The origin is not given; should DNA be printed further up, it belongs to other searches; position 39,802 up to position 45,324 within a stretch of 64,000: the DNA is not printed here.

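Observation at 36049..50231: Family of four intergenic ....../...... repeat arrays whose terminal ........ unit sits exactly at a -35 position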

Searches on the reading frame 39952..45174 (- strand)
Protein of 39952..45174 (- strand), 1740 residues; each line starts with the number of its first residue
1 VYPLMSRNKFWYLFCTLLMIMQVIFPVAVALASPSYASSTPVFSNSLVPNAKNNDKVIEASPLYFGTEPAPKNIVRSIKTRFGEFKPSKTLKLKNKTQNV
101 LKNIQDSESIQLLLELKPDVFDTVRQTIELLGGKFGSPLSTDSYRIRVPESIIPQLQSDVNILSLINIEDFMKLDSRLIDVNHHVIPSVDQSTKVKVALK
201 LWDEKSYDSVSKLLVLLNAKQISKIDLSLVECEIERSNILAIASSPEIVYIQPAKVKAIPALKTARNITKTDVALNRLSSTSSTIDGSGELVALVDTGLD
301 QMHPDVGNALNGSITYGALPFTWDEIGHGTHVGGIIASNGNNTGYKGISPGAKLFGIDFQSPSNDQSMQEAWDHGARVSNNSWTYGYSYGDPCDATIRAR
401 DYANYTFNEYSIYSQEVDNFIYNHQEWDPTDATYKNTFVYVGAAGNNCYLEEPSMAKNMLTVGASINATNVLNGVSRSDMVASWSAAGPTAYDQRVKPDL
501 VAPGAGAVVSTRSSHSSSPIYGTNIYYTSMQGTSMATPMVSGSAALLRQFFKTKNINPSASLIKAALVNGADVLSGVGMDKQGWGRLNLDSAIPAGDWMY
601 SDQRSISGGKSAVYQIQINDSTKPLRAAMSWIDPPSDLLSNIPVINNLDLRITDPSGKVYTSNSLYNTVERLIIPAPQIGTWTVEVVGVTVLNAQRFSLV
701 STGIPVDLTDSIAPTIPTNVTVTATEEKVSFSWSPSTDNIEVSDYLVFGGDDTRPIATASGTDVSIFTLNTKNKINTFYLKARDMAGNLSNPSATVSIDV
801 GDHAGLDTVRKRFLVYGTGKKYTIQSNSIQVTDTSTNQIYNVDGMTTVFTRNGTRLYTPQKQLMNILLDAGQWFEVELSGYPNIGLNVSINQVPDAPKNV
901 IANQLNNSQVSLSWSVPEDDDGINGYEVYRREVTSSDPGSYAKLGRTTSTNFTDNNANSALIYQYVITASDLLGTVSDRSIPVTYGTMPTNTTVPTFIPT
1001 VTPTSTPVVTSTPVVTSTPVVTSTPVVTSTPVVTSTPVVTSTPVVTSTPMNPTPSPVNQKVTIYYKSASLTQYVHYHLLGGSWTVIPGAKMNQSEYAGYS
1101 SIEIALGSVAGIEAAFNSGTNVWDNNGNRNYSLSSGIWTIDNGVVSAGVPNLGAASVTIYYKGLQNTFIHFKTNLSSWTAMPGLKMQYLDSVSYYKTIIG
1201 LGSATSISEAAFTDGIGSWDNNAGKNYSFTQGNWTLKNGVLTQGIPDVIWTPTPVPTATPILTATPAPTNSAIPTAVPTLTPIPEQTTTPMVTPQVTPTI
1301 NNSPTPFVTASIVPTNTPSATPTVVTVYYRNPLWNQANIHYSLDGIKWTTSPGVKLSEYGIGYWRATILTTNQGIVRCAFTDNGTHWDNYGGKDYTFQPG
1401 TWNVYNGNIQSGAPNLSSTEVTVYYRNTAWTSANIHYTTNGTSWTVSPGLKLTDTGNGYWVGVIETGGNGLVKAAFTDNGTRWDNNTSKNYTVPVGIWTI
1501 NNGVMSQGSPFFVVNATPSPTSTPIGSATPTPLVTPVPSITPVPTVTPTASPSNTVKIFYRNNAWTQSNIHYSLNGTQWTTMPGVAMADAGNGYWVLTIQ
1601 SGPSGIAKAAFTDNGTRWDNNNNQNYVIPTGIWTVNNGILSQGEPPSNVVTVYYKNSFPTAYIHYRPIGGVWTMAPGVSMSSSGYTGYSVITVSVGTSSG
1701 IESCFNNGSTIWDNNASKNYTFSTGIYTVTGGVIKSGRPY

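Call 10: search_protein_families(library=pfam, proteins=[window:39952-45174:-], max_evalue=0.01)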
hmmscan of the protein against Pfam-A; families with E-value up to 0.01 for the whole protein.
window:39952-45174:- (1740 aa): 4 families
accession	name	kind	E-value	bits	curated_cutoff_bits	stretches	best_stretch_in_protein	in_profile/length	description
PF03423.18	CBM_25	-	2.4e-120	394.8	27.3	6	1648-1733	4-92/106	Carbohydrate binding domain (family 25)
PF00082.27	Peptidase_S8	-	1.2e-40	140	21.8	1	287-585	1-288/288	Subtilase family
PF00041.27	fn3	-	5.4e-07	30.2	25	1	895-969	1-68/84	Fibronectin type III domain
PF16760.10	CBM53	-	0.0019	18.9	27.6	0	1157-1189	1-33/57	Starch/carbohydrate-binding module (family 53)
